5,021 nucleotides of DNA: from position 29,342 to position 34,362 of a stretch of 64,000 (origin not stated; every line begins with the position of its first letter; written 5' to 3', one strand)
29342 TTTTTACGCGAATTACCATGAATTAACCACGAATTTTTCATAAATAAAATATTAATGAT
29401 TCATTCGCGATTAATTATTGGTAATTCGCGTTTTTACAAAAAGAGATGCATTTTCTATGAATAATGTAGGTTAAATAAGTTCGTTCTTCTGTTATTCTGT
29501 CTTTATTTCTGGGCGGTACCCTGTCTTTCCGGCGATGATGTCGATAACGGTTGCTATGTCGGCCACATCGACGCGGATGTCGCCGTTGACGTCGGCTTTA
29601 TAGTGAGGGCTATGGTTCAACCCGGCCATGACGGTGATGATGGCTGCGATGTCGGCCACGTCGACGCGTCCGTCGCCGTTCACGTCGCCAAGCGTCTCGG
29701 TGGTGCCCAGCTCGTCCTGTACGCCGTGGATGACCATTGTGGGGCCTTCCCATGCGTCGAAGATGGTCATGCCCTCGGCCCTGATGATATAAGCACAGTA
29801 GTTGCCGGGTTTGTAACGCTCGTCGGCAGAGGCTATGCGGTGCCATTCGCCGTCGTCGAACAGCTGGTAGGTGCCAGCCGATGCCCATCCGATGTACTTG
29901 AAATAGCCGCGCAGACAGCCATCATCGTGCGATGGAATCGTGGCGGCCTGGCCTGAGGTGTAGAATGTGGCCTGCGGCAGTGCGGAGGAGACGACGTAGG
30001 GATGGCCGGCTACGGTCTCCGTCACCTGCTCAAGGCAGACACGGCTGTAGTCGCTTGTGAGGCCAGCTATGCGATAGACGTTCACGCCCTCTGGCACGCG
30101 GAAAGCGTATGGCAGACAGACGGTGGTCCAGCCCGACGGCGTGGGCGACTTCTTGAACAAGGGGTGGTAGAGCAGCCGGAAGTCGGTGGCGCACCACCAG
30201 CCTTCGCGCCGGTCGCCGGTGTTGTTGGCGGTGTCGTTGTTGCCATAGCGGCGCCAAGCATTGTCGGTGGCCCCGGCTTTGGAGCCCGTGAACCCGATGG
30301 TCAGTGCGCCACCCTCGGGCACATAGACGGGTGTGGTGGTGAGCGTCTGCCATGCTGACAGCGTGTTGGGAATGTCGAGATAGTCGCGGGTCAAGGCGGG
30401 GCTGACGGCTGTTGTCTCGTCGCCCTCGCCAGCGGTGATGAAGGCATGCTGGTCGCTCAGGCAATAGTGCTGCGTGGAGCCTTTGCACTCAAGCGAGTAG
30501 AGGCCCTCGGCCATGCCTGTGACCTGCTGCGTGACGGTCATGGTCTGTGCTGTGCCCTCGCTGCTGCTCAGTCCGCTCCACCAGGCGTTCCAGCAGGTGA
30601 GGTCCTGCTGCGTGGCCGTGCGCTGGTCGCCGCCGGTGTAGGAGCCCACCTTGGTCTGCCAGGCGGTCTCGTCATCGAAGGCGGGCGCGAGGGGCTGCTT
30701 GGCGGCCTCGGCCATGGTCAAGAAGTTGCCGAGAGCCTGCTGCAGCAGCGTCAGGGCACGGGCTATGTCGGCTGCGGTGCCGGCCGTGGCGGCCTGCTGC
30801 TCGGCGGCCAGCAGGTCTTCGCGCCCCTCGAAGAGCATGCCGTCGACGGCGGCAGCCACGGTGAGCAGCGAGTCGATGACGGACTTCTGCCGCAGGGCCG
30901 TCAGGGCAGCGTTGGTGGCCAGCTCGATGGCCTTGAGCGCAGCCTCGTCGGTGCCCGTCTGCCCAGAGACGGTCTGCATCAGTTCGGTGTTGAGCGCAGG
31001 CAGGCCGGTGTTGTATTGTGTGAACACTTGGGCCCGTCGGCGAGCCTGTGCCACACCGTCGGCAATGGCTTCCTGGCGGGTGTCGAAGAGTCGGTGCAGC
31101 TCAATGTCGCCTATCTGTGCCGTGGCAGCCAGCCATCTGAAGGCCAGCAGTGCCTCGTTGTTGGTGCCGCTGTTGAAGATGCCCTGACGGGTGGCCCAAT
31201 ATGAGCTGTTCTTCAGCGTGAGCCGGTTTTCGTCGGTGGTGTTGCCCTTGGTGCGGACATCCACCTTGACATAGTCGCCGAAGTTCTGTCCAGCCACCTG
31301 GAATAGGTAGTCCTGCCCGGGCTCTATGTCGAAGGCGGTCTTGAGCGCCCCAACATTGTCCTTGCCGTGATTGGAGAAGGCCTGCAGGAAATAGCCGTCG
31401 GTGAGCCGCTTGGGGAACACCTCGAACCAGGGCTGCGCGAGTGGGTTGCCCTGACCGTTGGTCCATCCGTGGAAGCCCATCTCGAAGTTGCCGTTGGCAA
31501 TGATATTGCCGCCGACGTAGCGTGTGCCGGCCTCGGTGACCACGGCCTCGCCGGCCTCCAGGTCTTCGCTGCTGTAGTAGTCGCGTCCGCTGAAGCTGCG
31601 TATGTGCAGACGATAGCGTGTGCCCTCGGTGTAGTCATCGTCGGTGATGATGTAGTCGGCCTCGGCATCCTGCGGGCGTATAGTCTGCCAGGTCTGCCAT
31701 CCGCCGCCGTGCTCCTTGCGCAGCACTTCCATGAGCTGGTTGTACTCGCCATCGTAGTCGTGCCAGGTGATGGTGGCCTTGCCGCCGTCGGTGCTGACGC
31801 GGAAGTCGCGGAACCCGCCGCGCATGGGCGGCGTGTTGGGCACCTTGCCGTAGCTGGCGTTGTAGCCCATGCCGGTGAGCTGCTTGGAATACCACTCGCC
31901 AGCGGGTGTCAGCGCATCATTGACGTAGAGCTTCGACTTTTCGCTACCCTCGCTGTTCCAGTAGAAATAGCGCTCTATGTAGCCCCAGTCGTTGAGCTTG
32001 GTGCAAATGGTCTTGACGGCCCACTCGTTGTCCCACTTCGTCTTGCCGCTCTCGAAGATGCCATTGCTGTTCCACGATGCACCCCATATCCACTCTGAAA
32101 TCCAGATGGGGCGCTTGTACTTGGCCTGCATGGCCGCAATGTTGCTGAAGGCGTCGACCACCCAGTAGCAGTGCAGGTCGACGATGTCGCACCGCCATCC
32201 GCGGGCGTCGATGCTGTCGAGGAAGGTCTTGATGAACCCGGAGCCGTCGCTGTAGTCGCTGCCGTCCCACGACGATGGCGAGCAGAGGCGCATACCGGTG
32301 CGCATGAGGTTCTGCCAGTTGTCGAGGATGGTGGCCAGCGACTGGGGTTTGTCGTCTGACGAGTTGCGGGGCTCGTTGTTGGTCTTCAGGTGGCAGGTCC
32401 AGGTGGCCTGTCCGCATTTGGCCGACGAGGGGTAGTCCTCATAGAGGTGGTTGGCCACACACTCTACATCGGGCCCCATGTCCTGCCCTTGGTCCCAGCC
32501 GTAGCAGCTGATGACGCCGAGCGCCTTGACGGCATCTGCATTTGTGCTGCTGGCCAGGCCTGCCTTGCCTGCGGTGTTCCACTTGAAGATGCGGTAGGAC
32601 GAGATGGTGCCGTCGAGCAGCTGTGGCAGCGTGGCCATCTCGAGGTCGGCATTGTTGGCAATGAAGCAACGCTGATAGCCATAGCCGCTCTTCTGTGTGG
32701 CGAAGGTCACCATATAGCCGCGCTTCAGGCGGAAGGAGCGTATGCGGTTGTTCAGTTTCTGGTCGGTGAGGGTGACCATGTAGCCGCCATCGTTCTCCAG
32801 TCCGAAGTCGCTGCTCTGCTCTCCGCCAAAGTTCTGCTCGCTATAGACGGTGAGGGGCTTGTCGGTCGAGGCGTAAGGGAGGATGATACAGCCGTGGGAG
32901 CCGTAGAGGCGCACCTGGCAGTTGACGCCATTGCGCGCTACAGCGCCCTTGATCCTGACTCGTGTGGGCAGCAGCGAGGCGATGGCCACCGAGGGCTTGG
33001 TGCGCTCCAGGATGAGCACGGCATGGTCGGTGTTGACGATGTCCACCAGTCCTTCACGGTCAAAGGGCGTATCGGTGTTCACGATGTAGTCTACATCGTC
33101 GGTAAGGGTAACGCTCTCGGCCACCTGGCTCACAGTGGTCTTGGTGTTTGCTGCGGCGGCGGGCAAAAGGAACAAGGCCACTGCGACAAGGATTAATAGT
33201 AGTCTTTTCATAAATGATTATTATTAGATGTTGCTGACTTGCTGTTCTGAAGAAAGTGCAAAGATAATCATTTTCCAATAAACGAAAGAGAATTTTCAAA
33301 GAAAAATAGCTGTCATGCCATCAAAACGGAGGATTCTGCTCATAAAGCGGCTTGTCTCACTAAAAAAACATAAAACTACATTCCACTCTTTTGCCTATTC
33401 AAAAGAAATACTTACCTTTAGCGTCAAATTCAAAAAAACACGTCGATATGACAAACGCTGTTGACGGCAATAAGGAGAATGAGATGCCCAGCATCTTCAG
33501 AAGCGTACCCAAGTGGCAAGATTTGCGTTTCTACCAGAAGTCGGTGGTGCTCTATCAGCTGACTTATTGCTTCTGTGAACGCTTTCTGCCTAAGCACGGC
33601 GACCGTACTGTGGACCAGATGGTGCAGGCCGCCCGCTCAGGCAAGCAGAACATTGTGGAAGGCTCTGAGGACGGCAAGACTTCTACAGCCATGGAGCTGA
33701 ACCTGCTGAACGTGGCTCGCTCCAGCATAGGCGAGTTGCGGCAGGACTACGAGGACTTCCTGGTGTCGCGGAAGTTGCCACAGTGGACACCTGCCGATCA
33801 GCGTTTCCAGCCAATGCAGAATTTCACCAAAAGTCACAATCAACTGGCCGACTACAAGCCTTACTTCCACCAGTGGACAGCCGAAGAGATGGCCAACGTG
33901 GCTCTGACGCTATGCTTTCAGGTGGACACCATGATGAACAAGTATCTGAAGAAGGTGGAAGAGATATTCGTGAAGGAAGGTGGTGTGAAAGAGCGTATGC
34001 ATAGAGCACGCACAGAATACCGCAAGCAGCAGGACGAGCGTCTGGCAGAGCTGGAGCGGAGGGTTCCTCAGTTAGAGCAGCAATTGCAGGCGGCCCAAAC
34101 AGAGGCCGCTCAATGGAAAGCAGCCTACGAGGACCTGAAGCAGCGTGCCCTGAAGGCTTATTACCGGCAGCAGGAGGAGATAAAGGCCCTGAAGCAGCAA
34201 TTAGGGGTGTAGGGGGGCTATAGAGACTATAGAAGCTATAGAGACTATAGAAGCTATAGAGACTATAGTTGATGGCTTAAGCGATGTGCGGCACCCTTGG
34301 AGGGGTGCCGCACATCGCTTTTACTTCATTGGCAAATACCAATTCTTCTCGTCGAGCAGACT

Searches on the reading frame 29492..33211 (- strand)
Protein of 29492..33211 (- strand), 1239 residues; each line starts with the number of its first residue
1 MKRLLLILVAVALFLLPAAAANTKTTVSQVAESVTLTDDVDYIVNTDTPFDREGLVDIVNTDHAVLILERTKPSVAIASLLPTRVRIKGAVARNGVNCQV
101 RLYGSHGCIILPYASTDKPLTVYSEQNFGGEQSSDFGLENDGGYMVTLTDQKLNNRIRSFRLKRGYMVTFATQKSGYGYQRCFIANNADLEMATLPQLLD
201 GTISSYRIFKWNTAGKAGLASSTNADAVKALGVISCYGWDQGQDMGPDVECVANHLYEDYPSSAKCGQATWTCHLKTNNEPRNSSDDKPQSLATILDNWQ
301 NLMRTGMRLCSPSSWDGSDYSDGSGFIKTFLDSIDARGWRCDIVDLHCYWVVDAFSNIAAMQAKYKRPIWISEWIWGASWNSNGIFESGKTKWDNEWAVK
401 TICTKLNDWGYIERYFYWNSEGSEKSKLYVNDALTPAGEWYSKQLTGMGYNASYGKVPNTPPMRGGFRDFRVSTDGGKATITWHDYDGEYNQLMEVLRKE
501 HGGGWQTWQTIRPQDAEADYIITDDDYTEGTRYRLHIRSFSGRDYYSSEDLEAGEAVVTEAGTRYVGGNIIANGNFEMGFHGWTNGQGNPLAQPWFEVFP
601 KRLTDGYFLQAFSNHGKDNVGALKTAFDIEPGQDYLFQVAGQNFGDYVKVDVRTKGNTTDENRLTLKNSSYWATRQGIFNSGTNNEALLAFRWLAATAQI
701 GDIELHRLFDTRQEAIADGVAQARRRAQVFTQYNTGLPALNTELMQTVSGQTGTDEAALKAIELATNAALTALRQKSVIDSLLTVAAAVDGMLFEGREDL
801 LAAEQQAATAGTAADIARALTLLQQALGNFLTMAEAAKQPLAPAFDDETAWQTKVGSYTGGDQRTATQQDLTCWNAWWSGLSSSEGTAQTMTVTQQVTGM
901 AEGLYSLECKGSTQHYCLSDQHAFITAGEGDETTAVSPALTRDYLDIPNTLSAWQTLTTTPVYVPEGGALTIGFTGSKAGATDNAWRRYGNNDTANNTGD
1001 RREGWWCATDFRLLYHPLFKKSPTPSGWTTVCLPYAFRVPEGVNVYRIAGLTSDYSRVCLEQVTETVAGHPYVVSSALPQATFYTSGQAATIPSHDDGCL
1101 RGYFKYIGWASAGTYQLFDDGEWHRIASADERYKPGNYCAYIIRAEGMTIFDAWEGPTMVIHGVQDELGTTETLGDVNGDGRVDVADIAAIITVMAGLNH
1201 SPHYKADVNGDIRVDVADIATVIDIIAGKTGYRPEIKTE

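Call 9: search_protein_families(library=pfam, proteins=[window:29492-33211:-])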
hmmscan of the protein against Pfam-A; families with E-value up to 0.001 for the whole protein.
window:29492-33211:- (1239 aa): 1 family
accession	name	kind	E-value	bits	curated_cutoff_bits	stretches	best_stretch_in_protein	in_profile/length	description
PF00404.24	Dockerin_1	-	3.1e-08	34.1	22.9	1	1174-1224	1-54/57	Dockerin type I domain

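Call 22: find_encoding_contigs(protein=window:29492-33211:-, flank=10000, max_places=10)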
Protein window:29492-33211:- (1239 aa): 3 contigs read that carry it; 2 places shown.
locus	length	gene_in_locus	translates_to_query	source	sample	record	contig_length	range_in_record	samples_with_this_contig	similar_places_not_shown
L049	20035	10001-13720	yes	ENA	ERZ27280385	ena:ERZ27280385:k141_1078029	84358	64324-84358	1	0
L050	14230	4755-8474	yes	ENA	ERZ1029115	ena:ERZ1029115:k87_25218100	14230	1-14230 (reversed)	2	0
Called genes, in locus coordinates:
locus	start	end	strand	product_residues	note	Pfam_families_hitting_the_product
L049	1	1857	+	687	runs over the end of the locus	PF02469:Fasciclin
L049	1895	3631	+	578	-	PF02469:Fasciclin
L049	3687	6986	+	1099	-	PF07715:Plug, PF00593:TonB_dep_Rec_b-barrel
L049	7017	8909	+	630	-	PF07980:SusD_RagB (faint)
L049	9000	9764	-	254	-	PF05635:23S_rRNA_IVP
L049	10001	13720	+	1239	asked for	PF00404:Dockerin_1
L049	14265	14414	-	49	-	-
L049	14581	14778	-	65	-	-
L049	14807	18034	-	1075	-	-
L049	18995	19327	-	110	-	PF13310:Virulence_RhuM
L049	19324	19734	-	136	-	PF13310:Virulence_RhuM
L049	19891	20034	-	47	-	?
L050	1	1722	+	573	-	?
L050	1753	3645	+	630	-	PF07980:SusD_RagB (faint)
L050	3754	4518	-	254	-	PF05635:23S_rRNA_IVP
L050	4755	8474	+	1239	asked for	PF00404:Dockerin_1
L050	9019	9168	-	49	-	-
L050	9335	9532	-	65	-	-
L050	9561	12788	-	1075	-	-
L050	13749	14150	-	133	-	PF13310:Virulence_RhuM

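Call 71: search_protein_families(library=ncbifam, proteins=[window:29492-33211:-], max_evalue=0.01)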
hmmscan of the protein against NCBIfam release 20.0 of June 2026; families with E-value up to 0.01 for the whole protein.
window:29492-33211:- (1239 aa): 0 families

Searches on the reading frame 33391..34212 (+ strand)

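Call 10: search_protein_families(library=pfam, proteins=[window:33391-34212:+])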
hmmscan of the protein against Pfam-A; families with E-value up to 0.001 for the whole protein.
window:33391-34212:+ (273 aa): 1 family
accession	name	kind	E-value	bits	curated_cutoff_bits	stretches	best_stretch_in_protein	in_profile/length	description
PF05635.17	23S_rRNA_IVP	-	1.3e-08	35.5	33.8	1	43-118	1-74/106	23S rRNA-intervening sequence protein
